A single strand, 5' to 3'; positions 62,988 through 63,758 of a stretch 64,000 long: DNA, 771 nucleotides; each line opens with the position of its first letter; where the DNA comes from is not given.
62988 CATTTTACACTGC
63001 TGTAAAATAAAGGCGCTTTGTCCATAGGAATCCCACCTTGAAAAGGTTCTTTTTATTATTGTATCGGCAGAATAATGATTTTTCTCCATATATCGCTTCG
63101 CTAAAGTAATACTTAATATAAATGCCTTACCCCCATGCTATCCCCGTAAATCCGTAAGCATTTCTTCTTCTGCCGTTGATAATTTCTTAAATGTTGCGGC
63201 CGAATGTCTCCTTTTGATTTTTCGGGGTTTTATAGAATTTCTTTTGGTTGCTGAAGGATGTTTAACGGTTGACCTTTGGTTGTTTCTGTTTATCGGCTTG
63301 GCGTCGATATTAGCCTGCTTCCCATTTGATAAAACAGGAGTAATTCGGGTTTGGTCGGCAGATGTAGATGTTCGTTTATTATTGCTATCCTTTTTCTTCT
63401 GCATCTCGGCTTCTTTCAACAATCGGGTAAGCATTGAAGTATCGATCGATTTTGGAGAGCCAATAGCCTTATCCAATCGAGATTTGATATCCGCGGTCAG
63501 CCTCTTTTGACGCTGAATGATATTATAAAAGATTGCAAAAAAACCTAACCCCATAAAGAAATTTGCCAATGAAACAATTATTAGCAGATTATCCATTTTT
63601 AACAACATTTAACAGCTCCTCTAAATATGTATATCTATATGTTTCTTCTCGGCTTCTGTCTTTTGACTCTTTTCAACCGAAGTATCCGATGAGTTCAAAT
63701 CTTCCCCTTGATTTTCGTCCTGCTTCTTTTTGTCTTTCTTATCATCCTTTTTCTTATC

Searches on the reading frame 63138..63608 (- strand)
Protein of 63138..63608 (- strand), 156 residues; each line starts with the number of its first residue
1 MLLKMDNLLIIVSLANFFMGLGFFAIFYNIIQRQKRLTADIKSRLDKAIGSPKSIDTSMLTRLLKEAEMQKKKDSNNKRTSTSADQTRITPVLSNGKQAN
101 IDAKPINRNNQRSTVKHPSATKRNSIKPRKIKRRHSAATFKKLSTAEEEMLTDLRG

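Call 10: search_protein_families(library=pfam, proteins=[window:63138-63608:-], max_evalue=0.0001)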
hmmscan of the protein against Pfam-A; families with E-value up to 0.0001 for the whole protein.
window:63138-63608:- (156 aa): 0 families

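Call 47: find_encoding_contigs(protein=window:63138-63608:-, flank=10000, max_places=1)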
Protein window:63138-63608:- (156 aa): 3 contigs read that carry it; 1 place shown.
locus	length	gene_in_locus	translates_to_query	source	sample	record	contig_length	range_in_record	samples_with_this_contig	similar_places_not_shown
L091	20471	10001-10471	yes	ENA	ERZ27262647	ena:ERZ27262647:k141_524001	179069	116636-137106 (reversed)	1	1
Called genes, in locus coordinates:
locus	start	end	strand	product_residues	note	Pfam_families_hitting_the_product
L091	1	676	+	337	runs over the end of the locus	PF02154:FliM, PF01052:FliMN_C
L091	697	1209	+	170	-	PF01052:FliMN_C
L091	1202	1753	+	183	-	PF04347:FliO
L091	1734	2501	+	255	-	PF00813:FliP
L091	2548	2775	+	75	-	PF01313:Bac_export_3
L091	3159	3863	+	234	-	PF01311:Bac_export_1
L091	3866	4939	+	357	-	PF01312:Bac_export_2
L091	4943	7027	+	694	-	PF00771:FHIPEP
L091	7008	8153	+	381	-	PF00448:SRP54 (weak)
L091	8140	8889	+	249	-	PF01656:CbiA (weak), PF13614:AAA_31 (faint)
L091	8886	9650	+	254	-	PF04542:Sigma70_r2, PF04539:Sigma70_r3, PF08281:Sigma70_r4_2, PF04545:Sigma70_r4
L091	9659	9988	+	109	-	-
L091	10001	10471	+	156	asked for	-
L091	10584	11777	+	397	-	PF09986:DUF2225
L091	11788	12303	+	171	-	-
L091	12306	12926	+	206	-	-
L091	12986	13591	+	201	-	PF01590:GAF, PF13185:GAF_2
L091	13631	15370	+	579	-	PF01590:GAF, PF13185:GAF_2 (weak), PF00512:HisKA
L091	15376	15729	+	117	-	PF00072:Response_reg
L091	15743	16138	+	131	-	-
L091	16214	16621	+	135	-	PF00072:Response_reg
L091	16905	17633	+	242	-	PF22692:LlgE_F_G_D1, PF06429:Flg_bbr_C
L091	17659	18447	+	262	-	PF00460:Flg_bb_rod, PF22692:LlgE_F_G_D1, PF06429:Flg_bbr_C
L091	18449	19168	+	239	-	PF13144:ChapFlgA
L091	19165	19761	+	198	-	PF02107:FlgH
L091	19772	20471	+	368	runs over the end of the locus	PF02119:FlgI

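Call 51: search_protein_families(library=ncbifam, proteins=[L091:8886-9647:+], max_evalue=0.00001)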
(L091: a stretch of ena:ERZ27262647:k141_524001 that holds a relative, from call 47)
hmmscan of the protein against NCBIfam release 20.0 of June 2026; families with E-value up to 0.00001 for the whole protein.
L091:8886-9647:+ (254 aa): 65 families (the best 25 are shown)
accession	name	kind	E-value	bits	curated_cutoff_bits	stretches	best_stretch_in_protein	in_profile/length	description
NF004935.0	PRK06288.1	equivalog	1.6e-86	290.2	343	1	4-249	18-263/270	RNA polymerase sigma factor WhiG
TIGR02479.1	FliA_WhiG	subfamily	7.9e-80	267.8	189.6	1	24-248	1-223/224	FliA/WhiG family RNA polymerase sigma factor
NF005413.0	PRK06986.1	subfamily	1.5e-71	241.1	201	1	11-250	6-238/241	RNA polymerase sigma factor FliA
NF005809.0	PRK07670.1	equivalog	1.5e-69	234.4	326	1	3-251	7-253/255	FliA/WhiG family RNA polymerase sigma factor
NF004572.0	PRK05911.1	equivalog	9.5e-59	198.8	378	1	4-248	8-253/257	RNA polymerase sigma factor sigma-28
TIGR02980.1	SigBFG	subfamily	2.3e-42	145.3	234.35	1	19-248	3-226/227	SigB/SigF/SigG family RNA polymerase sigma factor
NF009091.0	PRK12427.1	equivalog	2.2e-38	132.3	339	1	21-248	17-231/233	FliA/WhiG family RNA polymerase sigma factor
TIGR02937.1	sigma70-ECF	superfamily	6.8e-36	123.4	42.9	1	21-247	3-164/165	sigma-70 family RNA polymerase sigma factor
TIGR02885.1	spore_sigF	equivalog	2.2e-32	112.7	321.45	1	14-247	6-230/231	RNA polymerase sporulation sigma factor SigF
TIGR02941.1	Sigma_B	equivalog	3.7e-32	111.8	315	1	10-248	20-253/255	RNA polymerase sigma factor SigB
NF004052.0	PRK05572.1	subfamily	1.3e-31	110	311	1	14-249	27-251/252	SigF/SigG family RNA polymerase sporulation sigma factor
NF005644.0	PRK07408.1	subfamily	7.1e-31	107.8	261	1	7-250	15-255/258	RNA polymerase sigma factor SigF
NF005514.0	PRK07122.1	subfamily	4.1e-29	101.5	372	1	20-248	41-263/264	RNA polymerase sigma factor SigF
TIGR02997.1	Sig70-cyanoRpoD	subfamily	1.3e-28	100.1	384.5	1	21-245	76-298/298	RNA polymerase sigma factor, RpoD/SigA family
TIGR02393.1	RpoD_Cterm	equivalog_domain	5.9e-26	91.5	354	1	22-251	3-231/238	RNA polymerase sigma factor RpoD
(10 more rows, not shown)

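Call 52: search_protein_families(library=pfam, proteins=[window:63138-63605:-], max_evalue=0.1)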
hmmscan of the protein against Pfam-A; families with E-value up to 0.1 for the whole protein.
window:63138-63605:- (155 aa): 0 families

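Call 73: find_homologous_proteins(query=L091:8886-9647:+, max_evalue=1e-30)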
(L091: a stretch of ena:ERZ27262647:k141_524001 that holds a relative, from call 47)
Query L091:8886-9647:+ (254 aa): 7992 proteins with E <= 1e-30 among 8000 candidates; the best 120 are listed.
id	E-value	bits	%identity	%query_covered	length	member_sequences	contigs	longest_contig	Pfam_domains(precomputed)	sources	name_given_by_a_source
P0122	1.5e-157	540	100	100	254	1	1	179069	PF04545.23,PF04542.21,PF08281.19,PF04539.23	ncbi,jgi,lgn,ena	-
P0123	2.0e-111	389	72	97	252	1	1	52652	PF04545.23,PF04542.21,PF08281.19,PF04539.23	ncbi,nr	ncbi:MAG: FliA/WhiG family RNA polymerase sigma factor [candidate division Zixibacteria bacterium]|n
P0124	9.3e-111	387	72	97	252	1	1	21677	PF04545.23,PF04542.21,PF08281.19,PF04297.21,PF04539.23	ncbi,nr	ncbi:MAG: FliA/WhiG family RNA polymerase sigma factor [candidate division Zixibacteria bacterium]|n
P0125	2.0e-110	386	72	97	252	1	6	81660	PF04545.23,PF04542.21,PF08281.19,PF04297.21,PF04539.23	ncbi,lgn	-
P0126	1.1e-109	383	70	98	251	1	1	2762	PF04545.23,PF04542.21,PF08281.19,PF04539.23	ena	-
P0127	7.0e-108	377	72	97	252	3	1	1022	PF04545.23,PF04542.21,PF08281.19,PF04539.23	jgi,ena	-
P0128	2.7e-107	376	70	97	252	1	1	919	PF04545.23,PF04542.21,PF08281.19,PF04539.23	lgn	-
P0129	4.6e-107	375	70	97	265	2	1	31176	PF04545.23,PF04542.21,PF08281.19,PF04539.23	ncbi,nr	ncbi:MAG: FliA/WhiG family RNA polymerase sigma factor [candidate division Zixibacteria bacterium]|n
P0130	3.7e-104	365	69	97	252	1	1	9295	PF04545.23,PF04542.21,PF08281.19,PF04539.23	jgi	jgi:RNA polymerase sigma factor for flagellar operon FliA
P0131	2.2e-103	363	69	97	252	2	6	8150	PF04545.23,PF04542.21,PF08281.19,PF04539.23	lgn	-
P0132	2.3e-102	359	66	98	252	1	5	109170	PF04545.23,PF04542.21,PF08281.19,PF04539.23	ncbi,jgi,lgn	-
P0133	4.2e-102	359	68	97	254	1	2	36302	PF04545.23,PF04542.21,PF08281.19,PF04539.23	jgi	jgi:RNA polymerase sigma factor for flagellar operon FliA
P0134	4.2e-102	359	67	96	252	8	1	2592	PF04545.23,PF04542.21,PF08281.19,PF04539.23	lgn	-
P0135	2.5e-101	356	65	98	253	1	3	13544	PF04545.23,PF04542.21,PF08281.19,PF04539.23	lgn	-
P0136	2.8e-101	356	66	97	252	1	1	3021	PF04545.23,PF04542.21,PF08281.19,PF04539.23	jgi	jgi:RNA polymerase sigma factor for flagellar operon FliA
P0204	2.4e-99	350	65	98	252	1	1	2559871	PF04545.23,PF04542.21,PF08281.19,PF04539.23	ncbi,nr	ncbi:MAG: FliA/WhiG family RNA polymerase sigma factor [Candidatus Zixiibacteriota bacterium]|nr:MAG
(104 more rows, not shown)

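Call 74: find_encoding_contigs(protein=P0204, flank=10000, max_places=1)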
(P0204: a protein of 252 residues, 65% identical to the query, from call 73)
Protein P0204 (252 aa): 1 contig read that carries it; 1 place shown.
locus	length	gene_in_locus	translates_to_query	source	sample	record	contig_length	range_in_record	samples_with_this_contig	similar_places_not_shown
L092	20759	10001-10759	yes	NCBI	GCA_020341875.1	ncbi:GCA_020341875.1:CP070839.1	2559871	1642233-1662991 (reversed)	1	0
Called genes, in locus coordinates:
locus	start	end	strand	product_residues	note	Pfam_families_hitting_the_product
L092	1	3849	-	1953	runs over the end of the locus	PF14349:SprA_N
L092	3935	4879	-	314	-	PF01565:FAD_binding_4, PF02873:MurB_C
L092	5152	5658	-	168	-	PF01842:ACT, PF22468:ACT_9 (weak), PF13840:ACT_7, PF22468:ACT_9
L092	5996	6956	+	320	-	PF13393:tRNA-synt_His, PF00587:tRNA-synt_2b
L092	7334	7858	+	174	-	-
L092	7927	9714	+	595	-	PF02554:CstA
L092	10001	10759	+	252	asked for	PF04542:Sigma70_r2, PF04539:Sigma70_r3 (weak), PF08281:Sigma70_r4_2, PF04545:Sigma70_r4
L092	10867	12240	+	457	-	PF00512:HisKA (weak)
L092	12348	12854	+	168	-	PF07238:PilZ (weak)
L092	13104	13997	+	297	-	PF01590:GAF, PF13185:GAF_2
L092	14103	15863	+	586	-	PF01590:GAF (weak), PF13492:GAF_3 (weak), PF00512:HisKA, PF02518:HATPase_c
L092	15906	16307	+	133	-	PF00072:Response_reg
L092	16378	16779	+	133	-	-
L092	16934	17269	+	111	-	PF02599:CsrA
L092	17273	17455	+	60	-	-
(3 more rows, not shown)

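Call 75: find_encoding_contigs(protein=P0123, flank=10000, max_places=1)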
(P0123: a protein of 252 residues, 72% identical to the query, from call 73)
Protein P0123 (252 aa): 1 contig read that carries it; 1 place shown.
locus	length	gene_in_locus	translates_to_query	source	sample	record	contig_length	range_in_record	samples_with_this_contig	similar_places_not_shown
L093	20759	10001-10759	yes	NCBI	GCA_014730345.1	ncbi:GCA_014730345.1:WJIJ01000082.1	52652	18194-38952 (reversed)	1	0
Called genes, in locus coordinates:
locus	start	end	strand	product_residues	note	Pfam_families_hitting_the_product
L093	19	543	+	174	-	PF03748:FliL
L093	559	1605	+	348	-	PF02154:FliM, PF01052:FliMN_C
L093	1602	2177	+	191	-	PF28396:SepQ_C (weak), PF01052:FliMN_C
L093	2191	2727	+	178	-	PF04347:FliO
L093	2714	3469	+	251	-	PF00813:FliP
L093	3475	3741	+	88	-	PF01313:Bac_export_3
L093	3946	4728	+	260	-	PF01311:Bac_export_1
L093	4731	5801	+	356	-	PF01312:Bac_export_2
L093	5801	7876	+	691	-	PF00771:FHIPEP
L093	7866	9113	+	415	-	PF00448:SRP54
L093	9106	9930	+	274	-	PF10609:ParA (faint), PF01656:CbiA, PF13614:AAA_31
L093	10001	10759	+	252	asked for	PF04542:Sigma70_r2, PF04539:Sigma70_r3, PF08281:Sigma70_r4_2 (weak), PF04545:Sigma70_r4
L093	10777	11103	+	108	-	-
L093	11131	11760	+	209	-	-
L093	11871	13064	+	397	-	PF09986:DUF2225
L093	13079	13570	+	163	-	-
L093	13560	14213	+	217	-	-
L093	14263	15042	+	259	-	PF01590:GAF, PF13492:GAF_3, PF13185:GAF_2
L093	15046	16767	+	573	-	PF01590:GAF (weak), PF00512:HisKA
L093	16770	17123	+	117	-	PF00072:Response_reg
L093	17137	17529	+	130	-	-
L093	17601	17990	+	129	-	PF23198:PDE8A_N (weak), PF00072:Response_reg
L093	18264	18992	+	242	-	PF00460:Flg_bb_rod, PF22692:LlgE_F_G_D1, PF06429:Flg_bbr_C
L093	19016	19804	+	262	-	PF00460:Flg_bb_rod, PF22692:LlgE_F_G_D1, PF06429:Flg_bbr_C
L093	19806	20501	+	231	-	PF13144:ChapFlgA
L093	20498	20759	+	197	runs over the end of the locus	PF02107:FlgH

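Call 76: search_protein_families(library=ncbifam, proteins=[L093:10777-11100:+, window:63138-63605:-], max_evalue=1)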
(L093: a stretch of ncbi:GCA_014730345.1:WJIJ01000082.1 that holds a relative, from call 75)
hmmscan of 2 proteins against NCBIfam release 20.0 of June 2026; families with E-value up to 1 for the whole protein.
L093:10777-11100:+ (108 aa): 1 family
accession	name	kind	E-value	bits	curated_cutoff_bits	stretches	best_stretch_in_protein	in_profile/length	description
TIGR04420.1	Sec_Non_Glob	hypoth_equivalog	0.5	10.1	90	1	34-97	22-89/243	SRP-less Sec system protein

window:63138-63605:- (155 aa): 0 families
